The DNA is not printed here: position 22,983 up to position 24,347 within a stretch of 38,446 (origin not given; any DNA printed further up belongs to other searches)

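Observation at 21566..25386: Candidate oxidation-elimination (non-hydrolytic) glycoside-cleavage operon: two distinct TIM-barrel 'isomerases' + CE15-like esterase + Gfo/Idh/MocA oxidoreductase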

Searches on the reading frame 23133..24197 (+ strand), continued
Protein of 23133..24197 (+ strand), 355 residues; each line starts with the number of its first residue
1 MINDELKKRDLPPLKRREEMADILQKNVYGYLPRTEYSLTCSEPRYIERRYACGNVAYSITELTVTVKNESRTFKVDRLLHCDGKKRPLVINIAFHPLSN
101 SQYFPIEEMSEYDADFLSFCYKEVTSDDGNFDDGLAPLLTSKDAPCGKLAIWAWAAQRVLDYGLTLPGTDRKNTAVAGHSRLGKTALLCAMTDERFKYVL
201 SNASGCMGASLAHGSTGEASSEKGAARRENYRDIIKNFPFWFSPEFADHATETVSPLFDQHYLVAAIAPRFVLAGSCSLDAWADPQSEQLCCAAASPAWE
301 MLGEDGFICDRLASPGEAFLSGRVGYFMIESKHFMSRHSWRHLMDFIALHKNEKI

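Call 66: find_encoding_contigs(protein=P0130, flank=9000, max_places=2)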
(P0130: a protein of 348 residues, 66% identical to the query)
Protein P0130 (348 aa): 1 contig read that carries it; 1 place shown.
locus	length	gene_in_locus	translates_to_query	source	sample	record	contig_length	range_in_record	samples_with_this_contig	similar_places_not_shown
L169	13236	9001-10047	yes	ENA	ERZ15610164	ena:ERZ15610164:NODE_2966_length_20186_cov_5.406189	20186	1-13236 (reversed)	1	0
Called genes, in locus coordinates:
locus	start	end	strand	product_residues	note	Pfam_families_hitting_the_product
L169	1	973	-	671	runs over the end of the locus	PF03663:Glyco_hydro_76 (weak)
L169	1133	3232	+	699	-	PF01751:Toprim (weak), PF01131:Topoisom_bac, PF13342:Toprim_Crpt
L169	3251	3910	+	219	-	PF01966:HD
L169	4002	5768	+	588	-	PF02690:Na_Pi_cotrans, PF01895:PhoU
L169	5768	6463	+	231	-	PF00106:adh_short, PF01370:Epimerase (weak), PF08659:KR (weak), PF13561:adh_short_C2, PF23441:SDR (weak)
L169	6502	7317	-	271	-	PF07883:Cupin_2, PF02311:AraC_binding, PF00165:HTH_AraC (faint), PF12833:HTH_18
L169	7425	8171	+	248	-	PF01261:AP_endonuc_2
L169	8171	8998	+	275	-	PF01261:AP_endonuc_2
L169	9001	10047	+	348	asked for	PF22244:GCE_fung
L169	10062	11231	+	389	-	PF01408:GFO_IDH_MocA, PF22685:Gal80p_C-like (faint), PF22725:GFO_IDH_MocA_C3, PF02894:GFO_IDH_MocA_C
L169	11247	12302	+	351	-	PF03786:UxuA, PF01261:AP_endonuc_2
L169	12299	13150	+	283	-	PF00106:adh_short, PF13561:adh_short_C2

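Call 67: find_encoding_contigs(protein=P0132, flank=6000, max_places=2)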
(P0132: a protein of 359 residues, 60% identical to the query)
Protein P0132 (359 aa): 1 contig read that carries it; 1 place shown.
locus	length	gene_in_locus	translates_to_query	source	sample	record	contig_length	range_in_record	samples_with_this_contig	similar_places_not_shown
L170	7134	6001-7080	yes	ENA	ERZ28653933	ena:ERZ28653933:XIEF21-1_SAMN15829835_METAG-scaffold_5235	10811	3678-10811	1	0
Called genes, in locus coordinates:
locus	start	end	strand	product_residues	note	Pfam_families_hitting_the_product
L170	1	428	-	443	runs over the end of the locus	PF01276:OKR_DC_1, PF01053:Cys_Met_Meta_PP (weak)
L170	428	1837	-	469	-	PF04055:Radical_SAM, PF13353:Fer4_12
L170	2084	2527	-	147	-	PF01989:AcnX_swivel_put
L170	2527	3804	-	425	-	PF04412:AcnX, PF28403:AcnX_2nd, PF28406:AcnX_3rd (weak)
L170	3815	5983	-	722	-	PF00724:Oxidored_FMN, PF07992:Pyr_redox_2, PF00070:Pyr_redox (weak), PF07992:Pyr_redox_2, PF12831:FAD_oxidored, PF13450:NAD_binding_8, PF13738:Pyr_redox_3, PF00070:Pyr_redox, +7 more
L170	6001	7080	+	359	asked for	PF22244:GCE_fung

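Call 68: search_protein_families(library=ncbifam, proteins=[L168:11252-12304:+, L168:12304-13152:+], max_evalue=0.00001)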
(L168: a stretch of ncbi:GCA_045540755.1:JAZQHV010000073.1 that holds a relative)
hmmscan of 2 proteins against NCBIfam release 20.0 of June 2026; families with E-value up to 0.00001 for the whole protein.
L168:11252-12304:+ (351 aa): 2 families
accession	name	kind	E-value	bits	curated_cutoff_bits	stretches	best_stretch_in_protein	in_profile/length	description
NF003027.0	PRK03906.1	subfamily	2.3e-133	444.9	191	2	147-350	180-382/385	mannonate dehydratase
TIGR00695.1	uxuA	equivalog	1.8e-102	343.4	199.55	2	147-347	180-389/394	mannonate dehydratase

L168:12304-13152:+ (283 aa): 217 families (the best 25 are shown)
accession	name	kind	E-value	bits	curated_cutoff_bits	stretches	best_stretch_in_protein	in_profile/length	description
NF006132.0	PRK08277.1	subfamily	2.2e-130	434.1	281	1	7-283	5-280/280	D-mannonate oxidoreductase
NF005559.1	PRK07231.1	subfamily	8.7e-54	182.6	215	1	10-277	2-247/249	glucose 1-dehydrogenase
NF004791.0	PRK06138.1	equivalog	3.3e-48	164.2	312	1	9-279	2-251/252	SDR family oxidoreductase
NF009466.0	PRK12826.1-2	subfamily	1.7e-44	152.2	222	1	13-277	4-244/248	3-oxoacyl-ACP reductase FabG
NF006070.0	PRK08213.1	subfamily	1.4e-43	149.3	279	2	127-279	109-258/259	gluconate 5-dehydrogenase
NF005853.0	PRK07774.1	equivalog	1.6e-42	145.7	303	1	9-277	3-246/250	SDR family oxidoreductase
NF004778.0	PRK06124.1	equivalog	1.6e-42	145.7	303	1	9-279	8-254/256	SDR family oxidoreductase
NF004773.0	PRK06113.1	equivalog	7.8e-42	143.5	367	2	124-276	104-249/255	7-alpha-hydroxysteroid dehydrogenase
NF005488.0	PRK07097.1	equivalog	1.7e-41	142.1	369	1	8-282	6-262/266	gluconate 5-dehydrogenase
NF052558.1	MBtsdlDhBudC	equivalog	3.1e-41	141.6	270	1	11-282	2-246/250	meso-2,3-butanediol dehydrogenase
NF006366.0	PRK08589.1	equivalog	1.4e-40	139.3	386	1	10-281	4-256/272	SDR family oxidoreductase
NF053701.1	CsHdxCHCADhChcB2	equivalog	1.6e-40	139.2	350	1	10-279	1-244/245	cis-4-hydroxycyclohexanecarboxylate dehydrogenase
NF004198.0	PRK05653.1-3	equivalog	2.8e-40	138.3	296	1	10-277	5-246/248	3-oxoacyl-ACP reductase FabG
NF005446.0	PRK07035.1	equivalog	1.2e-39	136.1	373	1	7-277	6-253/255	SDR family oxidoreductase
NF005067.0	PRK06484.1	equivalog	2.3e-39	135.4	713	1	11-282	8-256/524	short chain dehydrogenase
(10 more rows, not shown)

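Call 75: search_protein_families(library=pfam, proteins=[L059:1650-2816:+, L059:3748-4377:+, L059:4585-6024:+], max_evalue=0.001)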
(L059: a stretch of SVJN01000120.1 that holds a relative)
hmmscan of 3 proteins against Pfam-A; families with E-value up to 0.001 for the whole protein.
L059:1650-2816:+ (389 aa): 1 family
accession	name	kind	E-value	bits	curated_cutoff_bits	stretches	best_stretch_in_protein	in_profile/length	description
PF12708.12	Pect-lyase_RHGA_epim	-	9.4e-13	48.9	27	1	7-261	2-212/213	Rhamnogalacturonase A/epimerase, pectate lyase-like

L059:3748-4377:+ (210 aa): 3 families
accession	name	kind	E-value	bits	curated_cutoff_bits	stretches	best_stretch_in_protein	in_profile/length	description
PF13472.12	Lipase_GDSL_2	-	1.1e-27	98.1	32.9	1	8-196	3-178/178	GDSL-like Lipase/Acylhydrolase family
PF00657.28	Lipase_GDSL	-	3.5e-16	60.4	23.6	1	4-201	1-208/208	GDSL-like Lipase/Acylhydrolase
PF04311.20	DUF459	-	7.9e-05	22.5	27.2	1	48-202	36-195/197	Protein of unknown function (DUF459)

L059:4585-6024:+ (480 aa): 6 families
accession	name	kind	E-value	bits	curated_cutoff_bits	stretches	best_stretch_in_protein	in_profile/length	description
PF01266.30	DAO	-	2.8e-63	215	27.9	1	3-351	1-353/353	FAD dependent oxidoreductase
PF04324.20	Fer2_BFD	-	6.3e-14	52.5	26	1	396-449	1-49/50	BFD-like [2Fe-2S] binding domain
PF07992.20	Pyr_redox_2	-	1.3e-05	25.2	26.1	1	2-80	1-65/291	Pyridine nucleotide-disulphide oxidoreductase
PF13450.12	NAD_binding_8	-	0.00017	22.3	21.9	1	6-43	1-38/68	NAD(P)-binding Rossmann-like domain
PF01494.25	FAD_binding_3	-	0.00019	21.2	22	1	2-37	2-37/349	FAD binding domain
PF05834.18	Lycopene_cycl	-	0.00055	19.6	23.4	0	3-42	1-42/380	Lycopene cyclase protein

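Call 77: predict_structure(alignment_id=A1)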
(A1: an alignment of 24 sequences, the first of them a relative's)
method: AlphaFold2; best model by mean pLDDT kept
length: 355 residues; sequences in the alignment: 24
mean_pLDDT: 89.0   pTM: 0.91
mean pLDDT of the five models: 89.0, 88.3, 87.7, 86.3, 85.7
residues with pLDDT >= 90: 241; 70-90: 84; 50-70: 13; < 50: 17
segments of 3 or more residues with pLDDT < 50: 204-209, 216-225
pLDDT, mean of each block of 10 residues (from residue 1): 83 92 93 93 96 95 97 98 96 94 90 97 94 93 87 98 97 95 94 97 57 49 52 84 88 75 94 90 82 94 94 94 94 85 98 94
secondary structure, 60 per line:
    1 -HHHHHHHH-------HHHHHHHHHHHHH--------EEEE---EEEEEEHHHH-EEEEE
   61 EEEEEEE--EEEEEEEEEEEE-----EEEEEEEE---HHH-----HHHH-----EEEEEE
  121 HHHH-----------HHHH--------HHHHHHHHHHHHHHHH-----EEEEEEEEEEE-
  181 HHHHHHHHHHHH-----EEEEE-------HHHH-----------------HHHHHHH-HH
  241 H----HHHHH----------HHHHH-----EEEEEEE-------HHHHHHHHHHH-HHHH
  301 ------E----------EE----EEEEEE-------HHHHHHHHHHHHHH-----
elements in order: H2-9 H17-29 E38-41 E45-50 H51-54 E56-67 E70-81 E87-94 H106-109 E115-120 H121-124 H136-139 H148-163 E169-179 H181-192 E198-202 H210-213 H231-237 H246-250 H261-265 E271-277 H285-295 H297-300 E324-329 H337-350

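Call 81: fold_search(model_id=the predicted structure, library=pdb)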
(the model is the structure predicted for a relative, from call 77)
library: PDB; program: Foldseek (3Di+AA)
matches with E <= 10: 1459; with E <= 0.001: 884
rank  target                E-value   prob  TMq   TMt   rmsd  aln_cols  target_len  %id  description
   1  8qcl_A                3.6e-27  1.00  0.81  0.74   2.8       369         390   25  A carbohydrate esterase family 15 (CE15) glucuronoyl esterase from Phocaeicola vulgatus ATCC 8482 (released 2023-12-13)
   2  8q6s_A                6.9e-27  1.00  0.80  0.71   3.9       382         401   24  A carbohydrate esterase family 15 (CE15) glucuronoyl esterase from Phocaeicola vulgatus ATCC 8482 (released 2023-12-13)
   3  8qef_B                8.2e-27  1.00  0.80  0.73   3.2       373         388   25  A carbohydrate esterase family 15 (CE15) glucuronoyl esterase from Phocaeicola ATCC 8482 bound to novel ligand. (released 2023-12-13)
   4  8qcl_B                3.5e-26  1.00  0.79  0.73   3.2       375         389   25  A carbohydrate esterase family 15 (CE15) glucuronoyl esterase from Phocaeicola vulgatus ATCC 8482 (released 2023-12-13)
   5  8q6s_B                1.9e-25  1.00  0.79  0.72   3.2       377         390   24  A carbohydrate esterase family 15 (CE15) glucuronoyl esterase from Phocaeicola vulgatus ATCC 8482 (released 2023-12-13)
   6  6gry                  2.1e-25  1.00  0.78  0.71   4.4       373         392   24  Glucuronoyl Esterase from Solibacter usitatus. (released 2018-08-15)
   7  6gu8                  2.7e-25  1.00  0.78  0.71   4.3       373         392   24  Glucuronoyl Esterase from Solibacter usitatus (released 2018-08-15)
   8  6ehn                  1.3e-24  1.00  0.80  0.72   3.7       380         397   25  Structural insight into a promiscuous CE15 esterase from the marine bacterial metagenome (released 2018-03-21)
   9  6sz0                  3.1e-24  1.00  0.80  0.72   3.2       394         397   23  The glucuronoyl esterase OtCE15A H408A variant from Opitutus terrae (released 2019-11-27)
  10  6szo                  6.7e-24  1.00  0.79  0.79   3.2       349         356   26  The glucuronoyl esterase OtCE15A S267A variant from Opitutus terrae in complex with D-galacturonate (released 2019-11-27)
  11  9huc_A                7.1e-24  1.00  0.77  0.70   3.3       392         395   22  The glucuronyl esterase OtCE15A from Opitutus terrae in complex with a heptasaccharide (released 2026-01-14)
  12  6t0e_B                7.5e-24  1.00  0.75  0.68   3.7       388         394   24  The glucuronoyl esterase OtCE15A S267A variant from Opitutus terrae in complex with benzyl D-glucuronoate and D-glucur (released 2019-11-27)
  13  6syu_A                8.4e-24  1.00  0.78  0.70   3.0       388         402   24  The wild type glucuronoyl esterase OtCE15A from Opitutus terrae in complex with xylobiose (released 2019-11-27)
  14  6sz4                  1.3e-23  1.00  0.77  0.70   3.1       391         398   22  The glucuronoyl esterase OtCE15A H408A variant from Opitutus terrae in complex with, and covalently linked to, D-glucuro (released 2019-11-27)
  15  6grw                  1.3e-23  1.00  0.77  0.69   3.3       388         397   24  Glucuronoyl Esterase from Opitutus terrae (Au derivative) (released 2018-08-15)
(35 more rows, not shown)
